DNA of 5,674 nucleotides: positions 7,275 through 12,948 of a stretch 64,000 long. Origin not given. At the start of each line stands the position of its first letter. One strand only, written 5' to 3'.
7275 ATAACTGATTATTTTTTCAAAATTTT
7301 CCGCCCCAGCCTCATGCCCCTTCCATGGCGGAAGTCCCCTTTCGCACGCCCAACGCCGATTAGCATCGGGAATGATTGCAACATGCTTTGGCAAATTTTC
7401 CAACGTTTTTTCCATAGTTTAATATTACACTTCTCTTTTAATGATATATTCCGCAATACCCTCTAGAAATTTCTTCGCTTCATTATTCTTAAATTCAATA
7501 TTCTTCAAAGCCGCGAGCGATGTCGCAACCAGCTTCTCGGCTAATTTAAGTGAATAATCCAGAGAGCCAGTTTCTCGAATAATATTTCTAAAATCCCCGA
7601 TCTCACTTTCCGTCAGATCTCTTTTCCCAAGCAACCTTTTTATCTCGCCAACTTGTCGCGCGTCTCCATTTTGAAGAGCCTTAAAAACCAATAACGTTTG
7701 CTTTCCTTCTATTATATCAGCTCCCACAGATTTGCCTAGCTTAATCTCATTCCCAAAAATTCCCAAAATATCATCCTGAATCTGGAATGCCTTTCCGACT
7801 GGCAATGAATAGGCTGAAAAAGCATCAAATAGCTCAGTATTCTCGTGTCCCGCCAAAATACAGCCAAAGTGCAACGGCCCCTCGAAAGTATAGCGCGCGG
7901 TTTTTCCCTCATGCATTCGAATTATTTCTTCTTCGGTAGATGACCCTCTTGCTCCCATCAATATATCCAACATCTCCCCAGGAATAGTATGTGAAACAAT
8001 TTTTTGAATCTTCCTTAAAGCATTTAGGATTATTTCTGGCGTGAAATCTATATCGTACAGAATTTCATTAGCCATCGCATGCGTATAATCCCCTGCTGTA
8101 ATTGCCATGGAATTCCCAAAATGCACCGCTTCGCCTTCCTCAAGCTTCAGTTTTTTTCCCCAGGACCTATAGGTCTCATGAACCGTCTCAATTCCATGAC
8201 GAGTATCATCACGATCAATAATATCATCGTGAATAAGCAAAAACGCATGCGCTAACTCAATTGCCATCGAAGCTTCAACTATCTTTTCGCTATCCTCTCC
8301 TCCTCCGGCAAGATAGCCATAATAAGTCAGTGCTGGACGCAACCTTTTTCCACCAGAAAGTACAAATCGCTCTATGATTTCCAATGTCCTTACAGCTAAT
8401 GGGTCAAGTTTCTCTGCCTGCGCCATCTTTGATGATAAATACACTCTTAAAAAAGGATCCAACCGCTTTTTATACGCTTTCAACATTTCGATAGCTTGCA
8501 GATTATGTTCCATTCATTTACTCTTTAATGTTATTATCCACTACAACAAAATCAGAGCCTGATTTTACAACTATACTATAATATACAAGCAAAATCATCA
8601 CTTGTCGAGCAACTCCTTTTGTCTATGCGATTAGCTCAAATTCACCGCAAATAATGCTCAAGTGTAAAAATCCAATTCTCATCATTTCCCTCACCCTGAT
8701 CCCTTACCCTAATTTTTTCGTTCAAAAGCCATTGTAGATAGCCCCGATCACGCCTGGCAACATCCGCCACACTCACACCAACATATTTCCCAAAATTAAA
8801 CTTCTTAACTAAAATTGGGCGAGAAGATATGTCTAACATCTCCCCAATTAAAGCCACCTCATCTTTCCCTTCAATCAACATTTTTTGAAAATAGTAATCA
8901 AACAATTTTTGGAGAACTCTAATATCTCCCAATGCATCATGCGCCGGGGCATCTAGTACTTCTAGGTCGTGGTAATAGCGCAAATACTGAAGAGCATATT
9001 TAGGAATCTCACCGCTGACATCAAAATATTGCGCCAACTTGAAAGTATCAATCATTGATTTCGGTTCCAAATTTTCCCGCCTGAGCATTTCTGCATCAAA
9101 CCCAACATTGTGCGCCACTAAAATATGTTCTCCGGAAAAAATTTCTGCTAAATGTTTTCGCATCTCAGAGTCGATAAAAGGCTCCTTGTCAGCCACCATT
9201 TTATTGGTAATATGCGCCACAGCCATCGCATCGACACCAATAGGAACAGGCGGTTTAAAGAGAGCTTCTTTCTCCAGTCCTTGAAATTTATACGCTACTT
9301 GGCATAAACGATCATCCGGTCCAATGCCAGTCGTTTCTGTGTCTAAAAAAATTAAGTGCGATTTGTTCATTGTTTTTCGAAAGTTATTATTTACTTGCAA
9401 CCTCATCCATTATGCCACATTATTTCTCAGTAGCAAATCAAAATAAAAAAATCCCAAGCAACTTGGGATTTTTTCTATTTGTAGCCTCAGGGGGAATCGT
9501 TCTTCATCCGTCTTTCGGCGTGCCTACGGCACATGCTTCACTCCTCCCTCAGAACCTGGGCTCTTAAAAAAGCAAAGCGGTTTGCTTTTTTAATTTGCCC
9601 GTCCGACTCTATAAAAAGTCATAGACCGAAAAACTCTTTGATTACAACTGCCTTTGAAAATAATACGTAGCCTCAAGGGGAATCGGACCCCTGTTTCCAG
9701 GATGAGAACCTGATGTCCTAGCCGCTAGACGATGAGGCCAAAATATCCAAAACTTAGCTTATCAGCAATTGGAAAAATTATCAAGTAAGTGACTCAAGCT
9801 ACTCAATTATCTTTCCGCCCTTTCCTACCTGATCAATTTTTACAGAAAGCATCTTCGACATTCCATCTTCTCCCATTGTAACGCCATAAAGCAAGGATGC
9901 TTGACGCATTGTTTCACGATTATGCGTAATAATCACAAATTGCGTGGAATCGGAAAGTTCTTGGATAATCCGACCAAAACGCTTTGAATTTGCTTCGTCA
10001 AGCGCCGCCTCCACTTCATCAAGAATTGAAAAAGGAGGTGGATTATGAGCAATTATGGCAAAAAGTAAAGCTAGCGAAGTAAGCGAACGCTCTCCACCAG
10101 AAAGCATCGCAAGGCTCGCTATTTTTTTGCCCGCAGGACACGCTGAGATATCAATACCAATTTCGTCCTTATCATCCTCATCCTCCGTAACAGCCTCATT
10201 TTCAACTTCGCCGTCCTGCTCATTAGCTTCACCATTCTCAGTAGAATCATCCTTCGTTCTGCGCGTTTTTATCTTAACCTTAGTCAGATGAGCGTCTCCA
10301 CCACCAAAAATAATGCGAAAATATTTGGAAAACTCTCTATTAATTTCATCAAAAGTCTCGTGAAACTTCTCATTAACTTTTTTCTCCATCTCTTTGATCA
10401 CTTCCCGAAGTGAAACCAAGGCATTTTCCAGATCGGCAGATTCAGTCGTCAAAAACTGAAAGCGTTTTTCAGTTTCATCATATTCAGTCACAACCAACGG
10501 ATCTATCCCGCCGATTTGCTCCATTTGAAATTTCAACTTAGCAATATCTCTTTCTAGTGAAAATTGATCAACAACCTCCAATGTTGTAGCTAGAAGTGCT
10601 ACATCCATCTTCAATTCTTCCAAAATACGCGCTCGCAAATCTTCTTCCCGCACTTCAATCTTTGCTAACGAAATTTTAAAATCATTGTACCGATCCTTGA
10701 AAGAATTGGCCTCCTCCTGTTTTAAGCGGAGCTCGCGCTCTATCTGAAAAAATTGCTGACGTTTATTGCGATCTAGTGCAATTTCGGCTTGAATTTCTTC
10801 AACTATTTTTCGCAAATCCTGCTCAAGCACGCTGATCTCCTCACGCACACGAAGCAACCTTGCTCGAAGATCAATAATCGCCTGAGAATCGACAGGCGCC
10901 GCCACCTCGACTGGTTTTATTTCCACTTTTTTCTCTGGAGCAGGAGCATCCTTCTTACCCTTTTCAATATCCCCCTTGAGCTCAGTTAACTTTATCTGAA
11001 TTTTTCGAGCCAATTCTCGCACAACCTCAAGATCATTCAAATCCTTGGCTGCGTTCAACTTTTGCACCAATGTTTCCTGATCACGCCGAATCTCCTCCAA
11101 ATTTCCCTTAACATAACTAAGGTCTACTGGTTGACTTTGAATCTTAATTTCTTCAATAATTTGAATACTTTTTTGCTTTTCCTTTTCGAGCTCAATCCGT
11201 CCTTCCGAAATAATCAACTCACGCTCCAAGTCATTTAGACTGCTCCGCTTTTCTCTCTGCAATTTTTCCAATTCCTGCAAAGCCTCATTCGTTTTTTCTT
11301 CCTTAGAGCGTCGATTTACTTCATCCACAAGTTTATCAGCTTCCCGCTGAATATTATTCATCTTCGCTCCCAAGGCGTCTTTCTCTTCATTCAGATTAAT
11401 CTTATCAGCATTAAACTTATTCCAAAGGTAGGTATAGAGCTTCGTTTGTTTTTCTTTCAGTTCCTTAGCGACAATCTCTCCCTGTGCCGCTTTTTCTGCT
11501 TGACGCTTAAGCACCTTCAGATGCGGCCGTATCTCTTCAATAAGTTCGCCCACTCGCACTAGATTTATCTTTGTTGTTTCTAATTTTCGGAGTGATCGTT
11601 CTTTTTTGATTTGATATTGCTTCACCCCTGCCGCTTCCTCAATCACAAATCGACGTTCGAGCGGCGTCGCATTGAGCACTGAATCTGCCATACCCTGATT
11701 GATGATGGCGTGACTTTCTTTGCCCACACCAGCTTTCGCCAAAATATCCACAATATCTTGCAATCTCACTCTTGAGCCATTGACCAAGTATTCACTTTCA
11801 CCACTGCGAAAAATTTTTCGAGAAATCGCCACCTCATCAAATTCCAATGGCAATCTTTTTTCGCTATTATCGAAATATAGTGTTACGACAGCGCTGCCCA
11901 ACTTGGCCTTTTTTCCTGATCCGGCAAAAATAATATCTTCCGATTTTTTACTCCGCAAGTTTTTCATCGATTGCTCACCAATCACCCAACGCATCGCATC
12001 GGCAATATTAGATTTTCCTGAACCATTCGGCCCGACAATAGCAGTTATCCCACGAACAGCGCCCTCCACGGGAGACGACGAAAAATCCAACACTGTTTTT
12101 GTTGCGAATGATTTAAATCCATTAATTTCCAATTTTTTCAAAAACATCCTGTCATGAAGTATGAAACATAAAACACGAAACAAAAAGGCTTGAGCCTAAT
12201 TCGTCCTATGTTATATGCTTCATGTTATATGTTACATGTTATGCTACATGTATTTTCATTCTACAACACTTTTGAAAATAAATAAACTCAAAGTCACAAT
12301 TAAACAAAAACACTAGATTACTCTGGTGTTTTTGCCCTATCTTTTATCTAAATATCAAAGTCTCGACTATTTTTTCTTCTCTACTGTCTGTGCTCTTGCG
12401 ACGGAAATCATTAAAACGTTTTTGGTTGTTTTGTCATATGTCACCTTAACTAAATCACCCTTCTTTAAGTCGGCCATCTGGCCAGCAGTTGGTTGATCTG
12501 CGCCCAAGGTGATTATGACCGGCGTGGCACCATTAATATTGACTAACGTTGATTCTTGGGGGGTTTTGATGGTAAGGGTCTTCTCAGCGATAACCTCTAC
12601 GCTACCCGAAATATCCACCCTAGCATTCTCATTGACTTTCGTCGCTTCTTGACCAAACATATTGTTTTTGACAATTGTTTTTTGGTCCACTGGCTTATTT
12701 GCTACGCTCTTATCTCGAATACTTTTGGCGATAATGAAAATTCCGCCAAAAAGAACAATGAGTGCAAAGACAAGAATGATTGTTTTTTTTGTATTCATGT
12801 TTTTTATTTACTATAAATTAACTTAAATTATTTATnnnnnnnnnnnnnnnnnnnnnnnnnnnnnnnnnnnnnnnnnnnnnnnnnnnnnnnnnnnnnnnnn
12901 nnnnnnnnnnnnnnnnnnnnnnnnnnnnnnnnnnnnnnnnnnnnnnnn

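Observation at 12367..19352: Operon of two tandem paralogous giant cysteine-rich bipartite surface proteins plus a small anchored protein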

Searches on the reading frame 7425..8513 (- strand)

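Call 14: search_protein_families(library=pfam, proteins=[window:7425-8513:-], max_evalue=0.001)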
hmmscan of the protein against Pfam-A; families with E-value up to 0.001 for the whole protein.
window:7425-8513:- (362 aa): 1 family
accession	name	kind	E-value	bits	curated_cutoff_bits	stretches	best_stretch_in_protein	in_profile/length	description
PF00348.22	polyprenyl_synt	-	4.4e-53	180.5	27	1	45-305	6-244/251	Polyprenyl synthetase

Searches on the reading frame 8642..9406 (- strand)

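Call 14: search_protein_families(library=pfam, proteins=[window:8642-9406:-], max_evalue=0.001)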
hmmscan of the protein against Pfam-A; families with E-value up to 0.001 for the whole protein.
window:8642-9406:- (254 aa): 3 families
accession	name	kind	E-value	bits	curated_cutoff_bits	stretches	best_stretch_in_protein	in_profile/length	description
PF00929.31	RNase_T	-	9.9e-14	52.6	24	1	19-169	1-164/164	Exonuclease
PF20600.3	ExoX-like_C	-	3.1e-09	36.5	26.5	1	203-229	1-27/30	Exodeoxyribonuclease X-like C-terminal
PF01612.26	DNA_pol_A_exo1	-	1.6e-05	25.2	23.6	1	11-128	15-111/173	3'-5' exonuclease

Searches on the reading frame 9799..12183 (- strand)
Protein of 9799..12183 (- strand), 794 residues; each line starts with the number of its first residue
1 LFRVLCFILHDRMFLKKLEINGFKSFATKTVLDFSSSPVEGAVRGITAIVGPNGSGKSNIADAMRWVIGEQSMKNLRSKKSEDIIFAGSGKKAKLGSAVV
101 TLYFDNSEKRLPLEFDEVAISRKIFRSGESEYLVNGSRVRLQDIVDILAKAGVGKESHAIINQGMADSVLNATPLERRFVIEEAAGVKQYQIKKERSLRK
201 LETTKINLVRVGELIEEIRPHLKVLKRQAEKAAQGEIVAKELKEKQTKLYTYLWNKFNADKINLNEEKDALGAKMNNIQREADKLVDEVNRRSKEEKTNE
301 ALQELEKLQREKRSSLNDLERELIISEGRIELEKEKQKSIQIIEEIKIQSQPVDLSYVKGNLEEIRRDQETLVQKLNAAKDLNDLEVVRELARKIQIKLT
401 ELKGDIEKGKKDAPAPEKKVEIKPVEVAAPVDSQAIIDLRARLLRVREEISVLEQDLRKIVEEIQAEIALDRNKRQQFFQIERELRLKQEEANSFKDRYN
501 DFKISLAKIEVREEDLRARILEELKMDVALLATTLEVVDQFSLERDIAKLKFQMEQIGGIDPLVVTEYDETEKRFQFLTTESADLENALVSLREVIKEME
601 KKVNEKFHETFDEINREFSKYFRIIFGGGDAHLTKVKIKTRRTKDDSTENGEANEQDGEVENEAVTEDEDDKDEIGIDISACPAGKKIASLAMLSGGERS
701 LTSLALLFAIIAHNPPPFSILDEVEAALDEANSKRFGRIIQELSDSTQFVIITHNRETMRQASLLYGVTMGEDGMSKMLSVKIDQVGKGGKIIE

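Call 88: search_protein_families(library=pfam, proteins=[window:9799-12183:-], max_evalue=0.0001)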
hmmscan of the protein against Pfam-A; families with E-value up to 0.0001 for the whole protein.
window:9799-12183:- (794 aa): 5 families
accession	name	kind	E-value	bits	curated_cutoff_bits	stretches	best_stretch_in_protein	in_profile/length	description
PF02463.25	SMC_N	-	2e-67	227.3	40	1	14-776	1-219/220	RecF/RecN/SMC N terminal domain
PF13175.12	AAA_15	-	6.5e-12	46.2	32.1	1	13-349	1-281/374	AAA ATPase domain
PF13304.12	AAA_21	-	2.1e-11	44.9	27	1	46-115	1-76/304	AAA domain, putative AbiEii toxin, Type IV TA system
PF13476.12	AAA_23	-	5e-08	34.3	27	0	17-320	1-201/201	AAA domain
PF13555.12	AAA_29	-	3.3e-05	24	27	1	39-68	17-46/61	P-loop containing region of AAA domain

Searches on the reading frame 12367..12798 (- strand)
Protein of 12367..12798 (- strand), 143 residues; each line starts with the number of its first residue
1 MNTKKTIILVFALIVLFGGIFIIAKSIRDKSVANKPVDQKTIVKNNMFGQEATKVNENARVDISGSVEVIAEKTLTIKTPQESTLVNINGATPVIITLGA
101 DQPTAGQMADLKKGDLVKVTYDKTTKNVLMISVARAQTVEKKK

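Call 3: search_protein_families(library=pfam, proteins=[window:12367-12798:-], max_evalue=1)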
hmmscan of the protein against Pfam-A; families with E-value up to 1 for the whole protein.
window:12367-12798:- (143 aa): 1 family
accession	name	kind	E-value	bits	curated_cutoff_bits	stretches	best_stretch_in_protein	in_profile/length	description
PF06979.18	TMEM70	-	0.13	12.7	22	1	6-83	59-134/157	TMEM70/TMEM186/TMEM223 protein family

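Call 4: search_protein_families(library=ncbifam, proteins=[window:12367-12798:-], max_evalue=1)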
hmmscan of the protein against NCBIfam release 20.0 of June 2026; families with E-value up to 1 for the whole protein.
window:12367-12798:- (143 aa): 2 families
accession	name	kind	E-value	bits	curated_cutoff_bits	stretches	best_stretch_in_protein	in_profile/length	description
NF058647.1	lipo_LytA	equivalog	0.0015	18.7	110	1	4-131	2-101/107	acidic lipoprotein LytA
NF052405.1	NOV5WD8W_fam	equivalog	0.017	15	170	1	47-122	39-101/137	NOV5WD8W family nitrogen cycling protein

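Call 73: find_homologous_proteins(query=window:12367-12798:-, max_evalue=0.01)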
Query window:12367-12798:- (143 aa): 20 proteins with E <= 0.01 among 33 candidates.
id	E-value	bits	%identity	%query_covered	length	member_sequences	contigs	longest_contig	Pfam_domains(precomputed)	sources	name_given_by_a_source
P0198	1.2e-80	285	100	100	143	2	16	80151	-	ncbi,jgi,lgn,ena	jgi:uncharacterized protein YneF (UPF0154 family)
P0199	2.5e-71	255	89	100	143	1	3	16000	-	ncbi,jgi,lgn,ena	ncbi:MAG: hypothetical protein WCO05_04595 [Candidatus Moraniibacteriota bacterium]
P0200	8.2e-67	241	83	100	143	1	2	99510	-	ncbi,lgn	ncbi:MAG: hypothetical protein WAV73_06015 [Candidatus Moraniibacteriota bacterium]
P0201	3.0e-55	203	74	100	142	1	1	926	-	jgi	jgi:hypothetical protein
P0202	3.1e-51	190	70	100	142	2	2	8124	-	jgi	jgi:uncharacterized protein YneF (UPF0154 family)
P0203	1.4e-41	159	59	100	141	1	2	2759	-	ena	-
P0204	4.4e-37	145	55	94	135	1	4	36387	-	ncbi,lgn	-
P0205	1.5e-36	143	57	95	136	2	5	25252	-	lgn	-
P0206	1.8e-35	139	57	94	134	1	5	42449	-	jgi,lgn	jgi:hypothetical protein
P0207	9.4e-34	134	54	96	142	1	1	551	-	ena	-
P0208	1.1e-33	134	56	94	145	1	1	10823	-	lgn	-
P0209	6.1e-32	128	52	94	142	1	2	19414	-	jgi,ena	jgi:hypothetical protein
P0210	9.9e-32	127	50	94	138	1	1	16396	-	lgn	-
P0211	2.0e-31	126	51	94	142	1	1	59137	-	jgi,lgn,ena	-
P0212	1.9e-29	120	51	94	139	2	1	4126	-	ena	-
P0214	2.0e-26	110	45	99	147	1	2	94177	-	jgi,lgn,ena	jgi:hypothetical protein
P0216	4.6e-25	106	45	94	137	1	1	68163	-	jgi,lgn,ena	-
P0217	2.5e-21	94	40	96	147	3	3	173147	-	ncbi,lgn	ncbi:MAG: hypothetical protein WA064_01125 [Candidatus Moraniibacteriota bacterium]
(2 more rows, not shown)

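Call 74: find_encoding_contigs(protein=P0217, flank=7000, max_places=1)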
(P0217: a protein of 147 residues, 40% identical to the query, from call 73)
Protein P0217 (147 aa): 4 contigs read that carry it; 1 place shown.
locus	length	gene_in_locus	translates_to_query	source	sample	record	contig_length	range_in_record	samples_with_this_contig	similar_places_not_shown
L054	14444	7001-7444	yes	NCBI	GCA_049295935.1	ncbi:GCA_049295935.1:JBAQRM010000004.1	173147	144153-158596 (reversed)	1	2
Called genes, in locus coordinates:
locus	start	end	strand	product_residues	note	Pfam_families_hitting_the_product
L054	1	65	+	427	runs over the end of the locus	PF00112:Peptidase_C1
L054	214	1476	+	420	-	PF00112:Peptidase_C1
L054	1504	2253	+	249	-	PF03891:DUF333 (weak)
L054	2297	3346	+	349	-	-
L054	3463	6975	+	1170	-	-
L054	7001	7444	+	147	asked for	-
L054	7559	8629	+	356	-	-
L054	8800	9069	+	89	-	-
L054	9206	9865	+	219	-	PF00717:Peptidase_S24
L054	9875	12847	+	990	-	PF00005:ABC_tran (faint), PF02463:SMC_N (faint), PF03193:RsgA_GTPase (faint), PF13304:AAA_21 (faint), PF13476:AAA_23 (faint), PF13555:AAA_29 (faint), PF17760:UvrA_inter, PF17755:UvrA_DNA-bind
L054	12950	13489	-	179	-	-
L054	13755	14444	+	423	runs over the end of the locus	PF01541:GIY-YIG, PF27096:UvrC_M, PF02151:UVR (weak), PF08459:UvrC_RNaseH_dom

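Call 75: find_encoding_contigs(protein=P0214, flank=7000, max_places=1)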
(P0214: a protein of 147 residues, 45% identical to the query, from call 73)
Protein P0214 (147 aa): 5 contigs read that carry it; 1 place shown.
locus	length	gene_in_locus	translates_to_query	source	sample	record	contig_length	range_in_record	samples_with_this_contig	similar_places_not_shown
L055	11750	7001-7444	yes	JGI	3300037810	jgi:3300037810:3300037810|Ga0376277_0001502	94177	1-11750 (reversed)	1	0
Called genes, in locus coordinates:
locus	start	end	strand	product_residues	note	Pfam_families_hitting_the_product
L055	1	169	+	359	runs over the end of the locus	PF00483:NTP_transferase, PF12804:NTP_transf_3 (weak), PF22640:ManC_GMP_beta-helix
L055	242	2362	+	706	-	PF00270:DEAD (weak), PF04851:ResIII, PF17757:UvrB_inter, PF27431:UvrB_3rd, PF00271:Helicase_C, PF12344:UvrB, PF02151:UVR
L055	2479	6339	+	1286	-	-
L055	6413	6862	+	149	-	-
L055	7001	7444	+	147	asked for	-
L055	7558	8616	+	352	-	-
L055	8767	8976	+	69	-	-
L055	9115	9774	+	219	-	PF00717:Peptidase_S24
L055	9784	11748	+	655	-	?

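Call 76: find_encoding_contigs(protein=P0216, flank=7000, max_places=1)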
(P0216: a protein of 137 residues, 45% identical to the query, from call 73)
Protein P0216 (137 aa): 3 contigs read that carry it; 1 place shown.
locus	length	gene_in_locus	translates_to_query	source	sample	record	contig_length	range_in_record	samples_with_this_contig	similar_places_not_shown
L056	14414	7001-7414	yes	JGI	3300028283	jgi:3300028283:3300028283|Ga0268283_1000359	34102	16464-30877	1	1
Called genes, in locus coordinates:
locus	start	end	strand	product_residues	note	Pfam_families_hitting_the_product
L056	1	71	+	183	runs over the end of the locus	PF00281:Ribosomal_L5, PF00673:Ribosomal_L5_C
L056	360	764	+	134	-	PF00410:Ribosomal_S8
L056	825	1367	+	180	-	PF00347:Ribosomal_L6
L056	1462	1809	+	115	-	PF00861:Ribosomal_L18p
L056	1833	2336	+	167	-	PF00333:Ribosomal_S5, PF03719:Ribosomal_S5_C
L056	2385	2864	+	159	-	PF00828:Ribosomal_L27A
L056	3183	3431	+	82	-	-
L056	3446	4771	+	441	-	PF00344:SecY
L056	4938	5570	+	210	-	PF00406:ADK, PF02224:Cytidylate_kin (faint), PF13207:AAA_17, PF13238:AAA_18 (weak)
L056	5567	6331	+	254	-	PF00557:Peptidase_M24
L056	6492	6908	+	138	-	PF03652:RuvX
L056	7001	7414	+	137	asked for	-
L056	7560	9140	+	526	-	PF03485:Arg_tRNA_synt_N, PF00750:tRNA-synt_1d, PF05746:DALR_1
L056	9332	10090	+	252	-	PF00535:Glycos_transf_2, PF10111:Glyco_tranf_2_2 (weak), PF13641:Glyco_tranf_2_3 (faint)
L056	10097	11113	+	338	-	PF01087:GalP_UDP_transf, PF16268:DUF4921, PF01230:HIT (faint), PF02744:GalP_UDP_tr_C (weak), PF11969:DcpS_C (weak)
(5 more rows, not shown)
